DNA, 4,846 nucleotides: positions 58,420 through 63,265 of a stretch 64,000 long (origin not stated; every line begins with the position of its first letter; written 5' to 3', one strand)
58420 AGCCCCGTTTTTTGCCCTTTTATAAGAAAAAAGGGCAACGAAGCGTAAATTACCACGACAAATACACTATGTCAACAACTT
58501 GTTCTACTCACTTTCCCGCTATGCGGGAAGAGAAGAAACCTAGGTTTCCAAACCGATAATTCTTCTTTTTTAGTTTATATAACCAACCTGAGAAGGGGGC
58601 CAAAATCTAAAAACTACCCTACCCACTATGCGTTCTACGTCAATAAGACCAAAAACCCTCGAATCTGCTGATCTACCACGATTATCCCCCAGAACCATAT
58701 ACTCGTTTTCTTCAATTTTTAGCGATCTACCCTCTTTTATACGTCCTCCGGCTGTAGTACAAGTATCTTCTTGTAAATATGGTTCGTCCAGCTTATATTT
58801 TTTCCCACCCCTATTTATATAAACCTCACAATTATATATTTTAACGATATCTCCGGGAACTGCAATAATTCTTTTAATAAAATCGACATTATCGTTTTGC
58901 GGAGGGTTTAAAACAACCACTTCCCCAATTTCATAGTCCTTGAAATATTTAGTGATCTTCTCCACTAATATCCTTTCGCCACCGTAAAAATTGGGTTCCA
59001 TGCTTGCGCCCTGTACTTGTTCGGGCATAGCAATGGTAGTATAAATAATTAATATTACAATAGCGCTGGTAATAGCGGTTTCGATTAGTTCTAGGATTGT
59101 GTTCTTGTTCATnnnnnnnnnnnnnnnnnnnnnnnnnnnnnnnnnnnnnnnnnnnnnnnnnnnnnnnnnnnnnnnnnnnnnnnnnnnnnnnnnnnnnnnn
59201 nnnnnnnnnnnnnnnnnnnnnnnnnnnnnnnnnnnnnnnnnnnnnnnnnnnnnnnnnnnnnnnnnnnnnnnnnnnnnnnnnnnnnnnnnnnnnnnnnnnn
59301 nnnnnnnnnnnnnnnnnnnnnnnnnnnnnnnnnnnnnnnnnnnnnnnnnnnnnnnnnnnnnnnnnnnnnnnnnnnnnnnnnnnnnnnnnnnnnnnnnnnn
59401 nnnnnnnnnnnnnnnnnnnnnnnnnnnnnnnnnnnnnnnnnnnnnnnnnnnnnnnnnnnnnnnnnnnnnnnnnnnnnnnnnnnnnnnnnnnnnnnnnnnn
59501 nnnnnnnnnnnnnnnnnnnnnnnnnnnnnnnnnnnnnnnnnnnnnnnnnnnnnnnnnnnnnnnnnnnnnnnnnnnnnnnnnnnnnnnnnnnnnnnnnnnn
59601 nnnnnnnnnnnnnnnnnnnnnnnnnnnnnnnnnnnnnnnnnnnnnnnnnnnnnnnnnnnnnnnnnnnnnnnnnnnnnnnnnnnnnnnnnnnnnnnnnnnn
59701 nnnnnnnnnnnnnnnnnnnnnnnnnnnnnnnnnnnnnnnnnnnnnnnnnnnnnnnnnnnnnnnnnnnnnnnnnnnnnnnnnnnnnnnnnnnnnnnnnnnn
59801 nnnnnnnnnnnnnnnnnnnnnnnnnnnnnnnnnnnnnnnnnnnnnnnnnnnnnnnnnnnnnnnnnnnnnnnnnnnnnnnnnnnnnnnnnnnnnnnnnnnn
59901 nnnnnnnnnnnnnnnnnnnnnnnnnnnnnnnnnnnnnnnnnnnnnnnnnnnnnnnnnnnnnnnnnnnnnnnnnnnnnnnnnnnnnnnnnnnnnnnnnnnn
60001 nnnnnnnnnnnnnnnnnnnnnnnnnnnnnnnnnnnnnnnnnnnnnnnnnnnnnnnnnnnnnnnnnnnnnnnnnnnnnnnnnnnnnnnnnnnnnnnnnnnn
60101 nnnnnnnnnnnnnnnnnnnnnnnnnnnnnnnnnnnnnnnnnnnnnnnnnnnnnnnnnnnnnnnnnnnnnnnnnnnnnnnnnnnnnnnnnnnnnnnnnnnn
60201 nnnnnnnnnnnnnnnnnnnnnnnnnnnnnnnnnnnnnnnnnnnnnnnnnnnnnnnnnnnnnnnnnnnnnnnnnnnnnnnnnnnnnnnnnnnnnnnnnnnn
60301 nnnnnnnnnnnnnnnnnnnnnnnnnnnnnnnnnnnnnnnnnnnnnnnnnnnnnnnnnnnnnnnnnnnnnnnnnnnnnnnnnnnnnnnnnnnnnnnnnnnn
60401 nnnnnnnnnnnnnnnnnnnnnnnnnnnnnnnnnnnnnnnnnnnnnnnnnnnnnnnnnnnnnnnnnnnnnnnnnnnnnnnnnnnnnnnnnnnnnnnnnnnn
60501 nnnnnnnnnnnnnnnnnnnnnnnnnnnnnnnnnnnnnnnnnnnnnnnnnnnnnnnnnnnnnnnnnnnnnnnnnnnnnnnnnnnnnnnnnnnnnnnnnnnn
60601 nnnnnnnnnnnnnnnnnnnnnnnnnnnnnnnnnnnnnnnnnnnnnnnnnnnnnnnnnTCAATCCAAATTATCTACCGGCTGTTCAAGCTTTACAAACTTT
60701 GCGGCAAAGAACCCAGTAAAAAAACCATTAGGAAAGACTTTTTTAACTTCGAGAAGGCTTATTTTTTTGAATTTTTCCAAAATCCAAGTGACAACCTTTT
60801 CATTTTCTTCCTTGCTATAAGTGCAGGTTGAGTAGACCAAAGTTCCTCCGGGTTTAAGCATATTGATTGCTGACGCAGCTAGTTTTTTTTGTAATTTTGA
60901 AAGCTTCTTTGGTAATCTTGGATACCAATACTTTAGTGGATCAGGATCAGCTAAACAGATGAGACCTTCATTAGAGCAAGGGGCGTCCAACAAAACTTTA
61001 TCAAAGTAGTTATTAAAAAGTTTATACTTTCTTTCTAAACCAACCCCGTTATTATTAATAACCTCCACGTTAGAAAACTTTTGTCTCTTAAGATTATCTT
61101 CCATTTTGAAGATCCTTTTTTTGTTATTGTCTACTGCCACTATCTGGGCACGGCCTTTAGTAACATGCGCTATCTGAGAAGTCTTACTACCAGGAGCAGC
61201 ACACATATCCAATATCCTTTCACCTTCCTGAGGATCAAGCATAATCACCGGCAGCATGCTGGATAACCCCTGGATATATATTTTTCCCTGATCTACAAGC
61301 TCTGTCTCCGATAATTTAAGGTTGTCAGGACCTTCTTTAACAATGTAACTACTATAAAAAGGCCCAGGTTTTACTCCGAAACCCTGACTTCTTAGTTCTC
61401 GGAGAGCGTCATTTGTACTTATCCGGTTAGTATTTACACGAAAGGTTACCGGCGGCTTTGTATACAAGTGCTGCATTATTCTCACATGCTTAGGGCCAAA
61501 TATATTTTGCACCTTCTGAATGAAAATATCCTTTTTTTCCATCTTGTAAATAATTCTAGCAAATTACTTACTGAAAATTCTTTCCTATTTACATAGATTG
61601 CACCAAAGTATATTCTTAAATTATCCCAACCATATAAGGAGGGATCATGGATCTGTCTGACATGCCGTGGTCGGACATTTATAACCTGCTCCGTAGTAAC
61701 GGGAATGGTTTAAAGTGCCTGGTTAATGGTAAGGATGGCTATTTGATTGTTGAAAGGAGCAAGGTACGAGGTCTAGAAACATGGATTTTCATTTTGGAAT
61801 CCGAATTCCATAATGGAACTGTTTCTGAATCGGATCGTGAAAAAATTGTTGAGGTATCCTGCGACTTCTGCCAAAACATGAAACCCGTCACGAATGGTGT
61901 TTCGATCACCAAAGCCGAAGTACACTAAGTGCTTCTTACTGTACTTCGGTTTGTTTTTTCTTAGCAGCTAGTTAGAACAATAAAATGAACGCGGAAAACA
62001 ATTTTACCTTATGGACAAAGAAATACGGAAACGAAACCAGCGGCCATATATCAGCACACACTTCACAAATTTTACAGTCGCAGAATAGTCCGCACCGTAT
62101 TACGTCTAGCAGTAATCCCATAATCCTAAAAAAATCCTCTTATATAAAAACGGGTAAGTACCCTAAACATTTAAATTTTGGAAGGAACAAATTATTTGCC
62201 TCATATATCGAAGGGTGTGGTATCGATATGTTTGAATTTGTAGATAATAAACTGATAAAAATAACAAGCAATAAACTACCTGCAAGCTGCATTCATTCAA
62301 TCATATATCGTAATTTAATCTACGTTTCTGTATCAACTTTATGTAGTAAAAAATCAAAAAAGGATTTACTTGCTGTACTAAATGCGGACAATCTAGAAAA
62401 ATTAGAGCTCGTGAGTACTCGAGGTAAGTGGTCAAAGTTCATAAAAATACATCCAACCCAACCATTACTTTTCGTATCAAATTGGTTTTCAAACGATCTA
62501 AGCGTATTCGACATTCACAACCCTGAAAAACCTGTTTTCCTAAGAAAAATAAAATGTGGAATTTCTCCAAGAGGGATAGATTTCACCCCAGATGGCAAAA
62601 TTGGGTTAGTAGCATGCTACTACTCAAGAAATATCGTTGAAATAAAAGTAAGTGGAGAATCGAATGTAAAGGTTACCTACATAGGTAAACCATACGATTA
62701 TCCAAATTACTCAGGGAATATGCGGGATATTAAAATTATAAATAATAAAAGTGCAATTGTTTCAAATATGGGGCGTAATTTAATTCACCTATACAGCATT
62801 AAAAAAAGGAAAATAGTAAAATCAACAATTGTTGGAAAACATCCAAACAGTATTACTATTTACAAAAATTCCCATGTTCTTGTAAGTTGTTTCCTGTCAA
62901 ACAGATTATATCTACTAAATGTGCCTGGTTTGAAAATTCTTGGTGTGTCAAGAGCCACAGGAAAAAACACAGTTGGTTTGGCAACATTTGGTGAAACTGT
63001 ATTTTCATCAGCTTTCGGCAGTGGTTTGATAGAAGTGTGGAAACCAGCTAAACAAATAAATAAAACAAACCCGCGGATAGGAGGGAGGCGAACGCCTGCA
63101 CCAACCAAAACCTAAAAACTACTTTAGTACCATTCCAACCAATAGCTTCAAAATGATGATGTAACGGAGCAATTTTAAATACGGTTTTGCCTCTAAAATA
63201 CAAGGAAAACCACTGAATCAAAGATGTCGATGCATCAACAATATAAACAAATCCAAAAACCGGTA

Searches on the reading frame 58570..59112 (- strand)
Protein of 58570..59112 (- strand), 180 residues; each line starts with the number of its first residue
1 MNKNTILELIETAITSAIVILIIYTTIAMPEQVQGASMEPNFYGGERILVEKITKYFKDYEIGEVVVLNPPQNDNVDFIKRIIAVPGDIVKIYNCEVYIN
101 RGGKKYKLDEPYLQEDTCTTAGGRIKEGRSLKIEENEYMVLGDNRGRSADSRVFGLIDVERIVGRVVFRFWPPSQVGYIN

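Call 14: search_protein_families(library=pfam, proteins=[window:58570-59112:-])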
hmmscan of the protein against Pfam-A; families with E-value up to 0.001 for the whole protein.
window:58570-59112:- (180 aa): 1 family
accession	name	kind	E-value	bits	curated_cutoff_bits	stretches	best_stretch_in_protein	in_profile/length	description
PF10502.14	Peptidase_S26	-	3.4e-41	141.4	22.9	1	7-171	2-168/168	Signal peptidase, peptidase S26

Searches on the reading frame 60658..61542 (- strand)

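Call 74: search_protein_families(library=pfam, proteins=[window:60658-61542:-], max_evalue=0.01)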
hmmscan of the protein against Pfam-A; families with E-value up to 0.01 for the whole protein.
window:60658-61542:- (294 aa): 12 families
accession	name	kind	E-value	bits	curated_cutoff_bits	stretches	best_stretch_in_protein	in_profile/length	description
PF01189.24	Methyltr_RsmB-F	-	4.2e-44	151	27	1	100-268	2-167/199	16S rRNA methyltransferase RsmB/F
PF13847.12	Methyltransf_31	-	6.6e-11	42.5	27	1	106-247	3-126/145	Methyltransferase domain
PF22458.1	RsmF-B_ferredox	-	3.5e-09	37.1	27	1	7-68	5-66/74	Methyltr_RsmF/B-like, ferredoxin-like domain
PF01728.25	FtsJ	-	4e-07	30.6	24.1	1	106-263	21-161/181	FtsJ-like methyltransferase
PF01209.24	Ubie_methyltran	-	4.1e-05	23.5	20.1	1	104-176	45-117/233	ubiE/COQ5 methyltransferase family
PF02390.23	Methyltransf_4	-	0.00013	21.9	24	1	110-262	5-134/173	Putative methyltransferase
PF17125.10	Methyltr_RsmF_N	-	0.00023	22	34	1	7-91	5-84/86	N-terminal domain of 16S rRNA methyltransferase RsmF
PF01135.25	PCMT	-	0.00028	21.2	20.3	1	102-166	69-133/210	Protein-L-isoaspartate(D-aspartate) O-methyltransferase (PCMT)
PF13649.12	Methyltransf_25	-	0.00045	21.3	27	1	110-184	1-69/97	Methyltransferase domain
PF03602.21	Cons_hypoth95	-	0.0008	19.6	24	1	106-193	41-127/182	Conserved hypothetical protein 95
PF02475.24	TRM5-TYW2_MTfase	-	0.0054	17.1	28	0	100-188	30-113/164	TRM5/TYW2 methyltransferase domain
PF05175.20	MTS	-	0.0067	16.5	23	0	101-167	26-91/170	Methyltransferase small domain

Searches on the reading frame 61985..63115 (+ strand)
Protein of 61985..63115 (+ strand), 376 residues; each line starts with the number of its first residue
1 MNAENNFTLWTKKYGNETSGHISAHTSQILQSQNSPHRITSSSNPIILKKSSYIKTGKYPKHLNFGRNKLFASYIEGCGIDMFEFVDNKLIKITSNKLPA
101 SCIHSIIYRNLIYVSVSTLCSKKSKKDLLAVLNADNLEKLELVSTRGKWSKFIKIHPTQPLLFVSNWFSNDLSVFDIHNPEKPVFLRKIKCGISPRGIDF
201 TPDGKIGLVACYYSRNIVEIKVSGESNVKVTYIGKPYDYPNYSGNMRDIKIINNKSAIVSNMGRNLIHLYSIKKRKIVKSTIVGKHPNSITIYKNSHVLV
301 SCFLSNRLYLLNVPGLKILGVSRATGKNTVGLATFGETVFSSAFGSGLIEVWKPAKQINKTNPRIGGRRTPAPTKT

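Call 74: search_protein_families(library=pfam, proteins=[window:61985-63115:+], max_evalue=0.01)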
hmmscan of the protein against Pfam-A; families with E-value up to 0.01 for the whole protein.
window:61985-63115:+ (376 aa): 3 families
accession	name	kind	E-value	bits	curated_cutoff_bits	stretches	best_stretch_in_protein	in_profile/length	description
PF10282.15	Lactonase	-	1.5e-08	34.7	21.7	1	149-226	245-324/344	Lactonase, 7-bladed beta-propeller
PF23414.1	Beta-prop_EML_2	-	0.00038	20.3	90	0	70-179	12-112/266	Echinoderm microtubule-associated protein second beta-propeller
PF21783.3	YNCE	-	0.0018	18.1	27.1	0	175-301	52-172/339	YNCE-like beta-propeller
